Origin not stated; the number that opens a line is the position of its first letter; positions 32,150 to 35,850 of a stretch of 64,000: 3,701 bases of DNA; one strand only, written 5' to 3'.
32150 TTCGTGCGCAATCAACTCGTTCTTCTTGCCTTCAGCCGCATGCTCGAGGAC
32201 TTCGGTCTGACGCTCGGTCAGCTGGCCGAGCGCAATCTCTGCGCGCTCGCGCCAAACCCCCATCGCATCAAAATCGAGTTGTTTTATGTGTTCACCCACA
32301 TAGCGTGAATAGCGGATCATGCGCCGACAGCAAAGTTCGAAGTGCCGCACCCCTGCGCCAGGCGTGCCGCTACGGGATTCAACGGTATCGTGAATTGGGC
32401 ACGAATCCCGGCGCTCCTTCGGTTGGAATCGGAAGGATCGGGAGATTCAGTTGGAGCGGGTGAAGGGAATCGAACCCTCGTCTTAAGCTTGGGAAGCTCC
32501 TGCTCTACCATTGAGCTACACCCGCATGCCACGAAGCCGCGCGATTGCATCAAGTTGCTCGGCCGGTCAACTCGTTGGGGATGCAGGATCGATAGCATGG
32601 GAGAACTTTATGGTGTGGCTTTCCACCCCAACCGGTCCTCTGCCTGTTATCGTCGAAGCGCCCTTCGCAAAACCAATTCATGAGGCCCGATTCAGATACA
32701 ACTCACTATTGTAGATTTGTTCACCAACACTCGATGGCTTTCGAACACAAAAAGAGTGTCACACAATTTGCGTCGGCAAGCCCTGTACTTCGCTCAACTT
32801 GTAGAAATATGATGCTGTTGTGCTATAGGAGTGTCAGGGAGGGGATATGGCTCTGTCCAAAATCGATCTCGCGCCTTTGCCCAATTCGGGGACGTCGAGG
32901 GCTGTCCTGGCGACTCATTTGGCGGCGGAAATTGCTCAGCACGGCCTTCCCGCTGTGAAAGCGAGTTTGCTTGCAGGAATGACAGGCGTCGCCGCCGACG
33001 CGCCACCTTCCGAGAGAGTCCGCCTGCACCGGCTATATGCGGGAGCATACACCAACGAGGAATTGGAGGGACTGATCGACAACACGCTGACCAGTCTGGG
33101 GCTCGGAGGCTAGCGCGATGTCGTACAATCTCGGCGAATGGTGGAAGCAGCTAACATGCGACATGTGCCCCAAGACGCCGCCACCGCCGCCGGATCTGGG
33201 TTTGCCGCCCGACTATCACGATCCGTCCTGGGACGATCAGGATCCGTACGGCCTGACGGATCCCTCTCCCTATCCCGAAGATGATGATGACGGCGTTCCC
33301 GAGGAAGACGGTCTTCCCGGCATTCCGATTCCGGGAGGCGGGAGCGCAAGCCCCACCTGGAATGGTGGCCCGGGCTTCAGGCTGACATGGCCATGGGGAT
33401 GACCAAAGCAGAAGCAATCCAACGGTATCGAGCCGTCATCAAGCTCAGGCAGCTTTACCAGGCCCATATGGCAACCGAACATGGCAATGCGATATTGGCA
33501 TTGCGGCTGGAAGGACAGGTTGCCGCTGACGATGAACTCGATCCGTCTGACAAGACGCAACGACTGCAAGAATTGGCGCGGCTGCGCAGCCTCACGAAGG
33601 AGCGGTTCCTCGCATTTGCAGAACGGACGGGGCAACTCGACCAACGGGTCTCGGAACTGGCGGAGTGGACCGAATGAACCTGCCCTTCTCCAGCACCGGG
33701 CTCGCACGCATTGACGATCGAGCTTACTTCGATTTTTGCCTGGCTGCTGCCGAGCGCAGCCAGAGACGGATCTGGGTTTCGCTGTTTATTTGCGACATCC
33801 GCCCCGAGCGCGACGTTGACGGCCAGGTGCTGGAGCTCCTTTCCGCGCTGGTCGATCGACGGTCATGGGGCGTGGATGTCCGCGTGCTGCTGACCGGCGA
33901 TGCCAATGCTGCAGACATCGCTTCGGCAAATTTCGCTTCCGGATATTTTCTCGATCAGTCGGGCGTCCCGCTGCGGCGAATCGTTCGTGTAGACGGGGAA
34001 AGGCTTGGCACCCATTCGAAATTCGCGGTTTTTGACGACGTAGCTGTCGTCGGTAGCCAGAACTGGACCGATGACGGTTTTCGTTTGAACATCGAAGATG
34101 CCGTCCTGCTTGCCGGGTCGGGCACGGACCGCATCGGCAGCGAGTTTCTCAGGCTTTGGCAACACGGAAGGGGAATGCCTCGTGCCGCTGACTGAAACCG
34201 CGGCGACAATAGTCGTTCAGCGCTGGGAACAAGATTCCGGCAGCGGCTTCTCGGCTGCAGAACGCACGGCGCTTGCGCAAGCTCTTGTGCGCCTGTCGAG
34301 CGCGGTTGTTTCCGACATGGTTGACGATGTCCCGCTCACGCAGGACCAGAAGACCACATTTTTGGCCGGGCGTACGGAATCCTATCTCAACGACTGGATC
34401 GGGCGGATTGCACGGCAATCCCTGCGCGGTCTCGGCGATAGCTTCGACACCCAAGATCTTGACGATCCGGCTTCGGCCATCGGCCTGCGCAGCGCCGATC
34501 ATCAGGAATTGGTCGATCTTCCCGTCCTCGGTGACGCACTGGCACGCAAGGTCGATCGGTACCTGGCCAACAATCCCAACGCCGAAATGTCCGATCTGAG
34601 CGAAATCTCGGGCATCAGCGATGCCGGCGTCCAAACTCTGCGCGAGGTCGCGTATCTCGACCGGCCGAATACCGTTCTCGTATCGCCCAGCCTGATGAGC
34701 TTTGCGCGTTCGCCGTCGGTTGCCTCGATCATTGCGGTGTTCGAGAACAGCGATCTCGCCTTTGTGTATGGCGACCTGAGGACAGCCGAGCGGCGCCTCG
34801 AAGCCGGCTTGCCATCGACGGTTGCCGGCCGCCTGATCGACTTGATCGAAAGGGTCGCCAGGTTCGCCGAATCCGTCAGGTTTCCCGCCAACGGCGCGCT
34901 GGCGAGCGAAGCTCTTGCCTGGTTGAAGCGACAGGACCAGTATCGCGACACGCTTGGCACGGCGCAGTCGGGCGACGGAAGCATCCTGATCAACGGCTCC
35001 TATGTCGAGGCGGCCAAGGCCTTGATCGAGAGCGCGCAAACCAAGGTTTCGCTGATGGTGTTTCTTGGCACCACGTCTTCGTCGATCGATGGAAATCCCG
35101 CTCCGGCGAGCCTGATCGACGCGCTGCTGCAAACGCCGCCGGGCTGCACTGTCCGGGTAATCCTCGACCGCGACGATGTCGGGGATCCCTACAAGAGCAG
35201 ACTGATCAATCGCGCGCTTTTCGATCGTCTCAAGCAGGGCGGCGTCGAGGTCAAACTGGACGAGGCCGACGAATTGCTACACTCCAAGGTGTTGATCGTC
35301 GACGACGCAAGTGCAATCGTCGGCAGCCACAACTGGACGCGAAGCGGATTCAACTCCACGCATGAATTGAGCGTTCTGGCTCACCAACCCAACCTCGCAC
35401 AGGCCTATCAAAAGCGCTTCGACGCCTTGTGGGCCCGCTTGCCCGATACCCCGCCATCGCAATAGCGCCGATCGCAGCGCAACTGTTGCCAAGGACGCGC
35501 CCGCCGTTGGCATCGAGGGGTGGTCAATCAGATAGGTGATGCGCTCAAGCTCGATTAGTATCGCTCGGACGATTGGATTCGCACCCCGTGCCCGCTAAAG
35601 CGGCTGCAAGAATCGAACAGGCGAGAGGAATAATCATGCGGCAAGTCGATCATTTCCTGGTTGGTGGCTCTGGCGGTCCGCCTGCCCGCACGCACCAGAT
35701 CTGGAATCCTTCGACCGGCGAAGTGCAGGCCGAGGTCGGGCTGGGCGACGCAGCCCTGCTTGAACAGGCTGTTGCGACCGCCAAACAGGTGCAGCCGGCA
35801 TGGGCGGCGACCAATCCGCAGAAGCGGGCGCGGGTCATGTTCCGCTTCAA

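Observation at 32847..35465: Five-gene tRNA-adjacent operon with two single-HKD PLD proteins, one fused to a helix-hairpin-helix domain: candidate undescribed nuclease or defence system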

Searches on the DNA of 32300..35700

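Call 60: search_rna_families(source=window, start=32300, end=35700, threshold=evalue, max_evalue=0.1)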
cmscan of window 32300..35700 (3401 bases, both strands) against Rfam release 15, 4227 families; matches with E-value up to 0.1: 1.
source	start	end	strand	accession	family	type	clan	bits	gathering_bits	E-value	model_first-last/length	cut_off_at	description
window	32455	32525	-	RF00005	tRNA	Gene; tRNA;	CL00001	68.5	29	4.2e-14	1-71/71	no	tRNA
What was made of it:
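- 32526..32846 (+): 321-nt leader with lower GC (50%). It presumably holds the promoter. No known RNA family matches it. Rfam found only the tRNA (call 60).
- Tried and rejected: No Rfam element lies in the leader (call 60).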

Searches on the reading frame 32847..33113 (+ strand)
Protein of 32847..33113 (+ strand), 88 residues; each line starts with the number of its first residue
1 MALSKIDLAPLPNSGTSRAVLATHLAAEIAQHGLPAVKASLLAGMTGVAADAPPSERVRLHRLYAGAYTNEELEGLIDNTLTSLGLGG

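Call 4: search_protein_families(library=pfam, proteins=[window:32847-33113:+], max_evalue=1)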
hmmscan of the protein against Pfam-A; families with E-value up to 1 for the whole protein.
window:32847-33113:+ (88 aa): 0 families

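Call 5: search_protein_families(library=padloc, proteins=[window:32847-33113:+], max_evalue=1)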
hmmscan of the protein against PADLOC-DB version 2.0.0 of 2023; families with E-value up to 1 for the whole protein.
window:32847-33113:+ (88 aa): 0 families

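Call 6: search_protein_families(library=ncbifam, proteins=[window:32847-33113:+], max_evalue=1)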
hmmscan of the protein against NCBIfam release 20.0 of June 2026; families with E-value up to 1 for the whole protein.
window:32847-33113:+ (88 aa): 0 families

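Call 21: search_solved_structures(query=A3, max_evalue=10)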
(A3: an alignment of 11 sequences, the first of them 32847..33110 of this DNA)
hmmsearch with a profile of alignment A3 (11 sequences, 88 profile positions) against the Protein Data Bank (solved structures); distinct sequences matched with E-value up to 10: 5.
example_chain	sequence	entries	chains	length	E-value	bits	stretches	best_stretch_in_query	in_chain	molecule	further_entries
27ah_A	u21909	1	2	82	0.059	17.1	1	17-76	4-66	De novo designed miniprotein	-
27ag_A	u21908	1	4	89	0.12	16.2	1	17-76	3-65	De novo designed miniprotein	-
5i6r_A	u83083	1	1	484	0.16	15.7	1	29-69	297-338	SLIT-ROBO Rho GTPase-activating protein 2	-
5i6j_A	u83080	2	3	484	0.17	15.7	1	29-69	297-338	SLIT-ROBO Rho GTPase-activating protein 2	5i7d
2eer_A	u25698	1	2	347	0.49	14.2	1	11-60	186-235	NAD-dependent alcohol dehydrogenase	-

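Call 26: search_protein_families(library=phrogs, proteins=[window:32847-33113:+], max_evalue=1)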
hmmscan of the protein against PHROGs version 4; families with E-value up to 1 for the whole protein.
window:32847-33113:+ (88 aa): 1 family
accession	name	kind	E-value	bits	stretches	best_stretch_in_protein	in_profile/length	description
phrog_18152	-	unknown function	0.27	11.9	1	11-83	39-106/134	-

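Call 48: find_homologous_proteins(query=window:32847-33110:+, max_evalue=0.01)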
Query window:32847-33110:+ (88 aa): 5 proteins with E <= 0.01 among 11 candidates.
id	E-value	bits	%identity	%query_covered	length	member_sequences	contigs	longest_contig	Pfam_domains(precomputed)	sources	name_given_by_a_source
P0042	9.9e-48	177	100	100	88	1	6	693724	-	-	-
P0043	3.7e-45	169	97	100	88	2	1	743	-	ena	-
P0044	9.7e-42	158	90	100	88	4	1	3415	-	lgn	-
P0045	3.7e-34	134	77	100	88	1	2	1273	-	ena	-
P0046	3.1e-29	118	86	80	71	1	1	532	-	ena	-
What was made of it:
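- Tried and rejected: A word-index search with g1 found only close relatives (call 48).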

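Call 73: search_protein_families(library=pfam, alignment_id=A3, max_evalue=1)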
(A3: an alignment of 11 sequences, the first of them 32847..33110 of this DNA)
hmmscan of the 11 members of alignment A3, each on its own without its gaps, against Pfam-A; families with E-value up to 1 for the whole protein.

A. member 1, window:32847-33110:+ (88 aa): 0 families

B. families by the number of members that match (of 11 scanned): 4 families
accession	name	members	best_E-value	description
PF09832.14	DUF2059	1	0.039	Uncharacterized protein conserved in bacteria (DUF2059)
PF04187.18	Cofac_haem_bdg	1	0.057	Haem-binding uptake, Tiki superfamily, ChaN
PF19394.4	DUF5969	1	0.13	Family of unknown function (DUF5969)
PF11473.13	B2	1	0.27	RNA binding protein B2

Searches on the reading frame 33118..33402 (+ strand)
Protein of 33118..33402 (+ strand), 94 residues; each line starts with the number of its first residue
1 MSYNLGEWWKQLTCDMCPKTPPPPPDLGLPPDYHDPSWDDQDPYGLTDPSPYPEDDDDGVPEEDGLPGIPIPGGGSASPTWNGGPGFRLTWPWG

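Call 4: search_protein_families(library=pfam, proteins=[window:33118-33402:+], max_evalue=1)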
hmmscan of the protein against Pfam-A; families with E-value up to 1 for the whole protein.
window:33118-33402:+ (94 aa): 0 families

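Call 5: search_protein_families(library=padloc, proteins=[window:33118-33402:+], max_evalue=1)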
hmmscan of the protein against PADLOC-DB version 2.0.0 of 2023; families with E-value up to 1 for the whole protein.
window:33118-33402:+ (94 aa): 0 families

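Call 6: search_protein_families(library=ncbifam, proteins=[window:33118-33402:+], max_evalue=1)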
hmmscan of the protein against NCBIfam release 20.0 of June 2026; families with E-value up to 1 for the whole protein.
window:33118-33402:+ (94 aa): 0 families

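Call 22: search_solved_structures(query=A2, max_evalue=10)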
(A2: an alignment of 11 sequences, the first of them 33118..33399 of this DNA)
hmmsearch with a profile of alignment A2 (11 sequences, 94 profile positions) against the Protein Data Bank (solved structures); distinct sequences matched with E-value up to 10: 0.

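Call 26: search_protein_families(library=phrogs, proteins=[window:33118-33402:+], max_evalue=1)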
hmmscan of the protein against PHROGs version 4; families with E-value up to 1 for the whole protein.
window:33118-33402:+ (94 aa): 0 families

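Call 75: search_protein_families(library=pfam, alignment_id=A2, max_evalue=1)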
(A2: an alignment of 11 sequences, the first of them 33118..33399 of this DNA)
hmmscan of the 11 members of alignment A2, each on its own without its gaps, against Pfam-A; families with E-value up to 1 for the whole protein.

A. member 1, window:33118-33399:+ (94 aa): 0 families

B. families by the number of members that match (of 11 scanned): 1 family
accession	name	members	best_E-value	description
PF05887.16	Trypan_PARP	1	0.72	Procyclic acidic repetitive protein (PARP)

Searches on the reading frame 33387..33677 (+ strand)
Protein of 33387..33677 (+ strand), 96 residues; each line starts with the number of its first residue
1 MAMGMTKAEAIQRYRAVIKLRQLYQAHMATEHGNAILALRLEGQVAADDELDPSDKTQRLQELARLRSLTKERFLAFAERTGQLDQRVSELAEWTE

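Call 4: search_protein_families(library=pfam, proteins=[window:33387-33677:+], max_evalue=1)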
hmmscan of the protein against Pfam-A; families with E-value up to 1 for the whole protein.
window:33387-33677:+ (96 aa): 0 families

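Call 5: search_protein_families(library=padloc, proteins=[window:33387-33677:+], max_evalue=1)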
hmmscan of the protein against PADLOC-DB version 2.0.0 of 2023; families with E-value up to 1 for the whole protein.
window:33387-33677:+ (96 aa): 0 families

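Call 6: search_protein_families(library=ncbifam, proteins=[window:33387-33677:+], max_evalue=1)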
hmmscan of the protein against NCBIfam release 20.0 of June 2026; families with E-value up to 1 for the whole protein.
window:33387-33677:+ (96 aa): 0 families

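Call 23: search_solved_structures(query=A4, max_evalue=10)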
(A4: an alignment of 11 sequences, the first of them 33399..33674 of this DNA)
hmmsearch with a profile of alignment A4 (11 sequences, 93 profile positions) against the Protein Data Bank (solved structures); distinct sequences matched with E-value up to 10: 4.
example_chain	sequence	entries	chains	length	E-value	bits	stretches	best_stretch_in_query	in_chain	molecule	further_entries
8ro0_I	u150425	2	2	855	0.045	17.6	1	4-64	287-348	Pre-mRNA-splicing factor SYF1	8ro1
9tlt_A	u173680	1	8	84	0.35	14.7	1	36-88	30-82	Sc-apCC-2-KLHL20-4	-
9isj_A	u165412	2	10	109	1.1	13.1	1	40-85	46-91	Cell division protein ZapA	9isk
8egr_M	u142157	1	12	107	1.4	12.8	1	41-89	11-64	gp20, portal-proximal core protein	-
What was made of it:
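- Tried and rejected: PDB profile searches found nothing significant (calls 21-23).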

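Call 26: search_protein_families(library=phrogs, proteins=[window:33399-33677:+], max_evalue=1)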
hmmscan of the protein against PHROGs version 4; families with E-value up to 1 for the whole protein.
window:33399-33677:+ (92 aa): 0 families

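Call 55: search_protein_representatives(protein=window:33399-33674:+)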
Query: 92 residues. Proteins with E-value up to 0.001 (for the whole library): 5; up to 1e-10: 2; up to 1e-30: 1. The best 5 are listed.
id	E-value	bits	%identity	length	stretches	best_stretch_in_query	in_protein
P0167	1.7e-32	126.8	67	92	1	1-92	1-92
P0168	7.0e-11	58.1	37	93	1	1-91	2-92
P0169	3.3e-06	43.2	36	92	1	1-90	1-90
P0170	4.4e-06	42.8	38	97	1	4-90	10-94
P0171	8.3e-04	35.6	33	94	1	4-91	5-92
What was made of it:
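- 33399..33677 (+): g3, 92 aa, an orphan small protein that is basic in most orthologues. Conserved motif: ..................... It overlaps the g2 stop and the g4 start by ATGA. Only 5 representatives among 1.84 billion (call 55).
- Tried and rejected: An exhaustive phmmer search with g3 found 5 representatives, all 92-97 aa (call 55).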

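Call 74: search_protein_families(library=pfam, alignment_id=A4, max_evalue=1)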
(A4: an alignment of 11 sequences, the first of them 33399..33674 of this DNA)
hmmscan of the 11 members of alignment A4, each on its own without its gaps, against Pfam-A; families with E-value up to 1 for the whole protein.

A. member 1, window:33399-33674:+ (92 aa): 0 families

B. families by the number of members that match (of 11 scanned): 3 families
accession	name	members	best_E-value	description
PF23231.1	HAT_Syf1_CNRKL1_C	1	0.032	Pre-mRNA-splicing factor Syf1/CRNKL1 C-terminal HAT repeat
PF17185.10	NlpE_C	1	0.13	NlpE C-terminal OB domain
PF11239.13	DUF3040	1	0.29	Protein of unknown function (DUF3040)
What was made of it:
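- Closest known: Tripartite toxin-antitoxin-chaperone. Different: There is no sequence or fold relationship (calls 21-23, 73-75).
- Tried and rejected: Pfam scans of all 11 orthologues of each protein found nothing (calls 73-75).
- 33399..33677 (+): No Pfam or PDB hit (calls 4, 23, 74).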

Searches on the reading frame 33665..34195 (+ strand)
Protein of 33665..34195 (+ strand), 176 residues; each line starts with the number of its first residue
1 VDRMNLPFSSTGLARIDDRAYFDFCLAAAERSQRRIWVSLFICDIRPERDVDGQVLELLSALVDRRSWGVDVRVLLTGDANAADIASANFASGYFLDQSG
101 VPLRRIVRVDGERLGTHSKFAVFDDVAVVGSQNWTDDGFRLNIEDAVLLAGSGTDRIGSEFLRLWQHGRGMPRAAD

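Call 4: search_protein_families(library=pfam, proteins=[window:33665-34195:+], max_evalue=1)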
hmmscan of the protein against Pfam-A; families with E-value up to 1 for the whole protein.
window:33665-34195:+ (176 aa): 2 families
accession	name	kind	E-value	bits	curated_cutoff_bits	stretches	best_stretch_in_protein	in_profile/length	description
PF13091.12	PLDc_2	-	3.2e-13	50.1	27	1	31-165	7-132/132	PLD-like domain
PF00614.28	PLDc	-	0.084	13.4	21.9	1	117-136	6-26/28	Phospholipase D Active site motif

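Call 5: search_protein_families(library=padloc, proteins=[window:33665-34195:+], max_evalue=1)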
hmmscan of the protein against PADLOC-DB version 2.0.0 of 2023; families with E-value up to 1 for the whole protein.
window:33665-34195:+ (176 aa): 19 families
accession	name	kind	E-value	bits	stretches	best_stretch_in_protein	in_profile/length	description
PDLC02589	DrmC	-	5.4e-07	27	1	107-152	194-240/264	DrmC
PDLC02588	DrmC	-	1.7e-06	25.9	1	57-156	132-234/256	DrmC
PDLC02595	DrmC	-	2.6e-05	22.1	1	54-164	145-258/269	DrmC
PDLC03922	MkoB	-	5.8e-05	20.5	1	39-136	491-567/610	-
PDLC02606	DrmC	-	9.7e-05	20.2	1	115-155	122-163/182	DrmC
PDLC02614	DrmC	-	0.0007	17.4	1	69-165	60-151/153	DrmC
PDLC02604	DrmC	-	0.00072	18.1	1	114-151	30-68/92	DrmC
PDLC03829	ZacB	-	0.001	16.1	1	60-158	243-342/586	-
PDLC02607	DrmC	-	0.0034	14.7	1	62-151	143-239/265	DrmC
PDLC02597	DrmC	-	0.0061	14.5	1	114-149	183-219/242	DrmC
PDLC02585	DrmC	-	0.0069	14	1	116-153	194-232/253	DrmC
PDLC02587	DrmC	-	0.02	11.9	1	112-152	201-242/267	DrmC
PDLC02596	DrmC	-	0.021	12.2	1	115-166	206-257/269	DrmC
PDLC02600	DrmC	-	0.023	12.3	1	116-169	212-266/286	DrmC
PDLC02612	DrmC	-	0.029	11.9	1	115-148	173-207/235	DrmC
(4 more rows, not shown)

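Call 6: search_protein_families(library=ncbifam, proteins=[window:33665-34195:+], max_evalue=1)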
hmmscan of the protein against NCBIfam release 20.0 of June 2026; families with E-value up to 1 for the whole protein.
window:33665-34195:+ (176 aa): 4 families
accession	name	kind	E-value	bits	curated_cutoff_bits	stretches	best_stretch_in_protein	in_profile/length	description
NF038319.1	DISARM_DrmC_I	equivalog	3.8e-08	33.1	133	1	32-153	106-222/236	DISARM system phospholipase D-like protein DrmC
NF010490.0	PRK13912.1-1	equivalog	0.011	15.8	211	1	116-144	105-134/159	nuclease NucT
NF010492.0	PRK13912.1-3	equivalog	0.023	14.3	297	1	65-146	69-152/178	nuclease NucT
NF010491.0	PRK13912.1-2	equivalog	0.096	12.4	225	1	108-155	114-161/180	nuclease NucT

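Call 26: search_protein_families(library=phrogs, proteins=[window:33674-34195:+], max_evalue=1)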
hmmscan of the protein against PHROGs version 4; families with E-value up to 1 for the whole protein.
window:33674-34195:+ (173 aa): 3 families
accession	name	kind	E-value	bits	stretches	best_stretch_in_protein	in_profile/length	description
phrog_12711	-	unknown function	0.00012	23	1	57-150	62-147/162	-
phrog_17878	-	unknown function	0.035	13.8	1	54-145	346-433/483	-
phrog_29099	-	unknown function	0.24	12.7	1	53-95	22-64/118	-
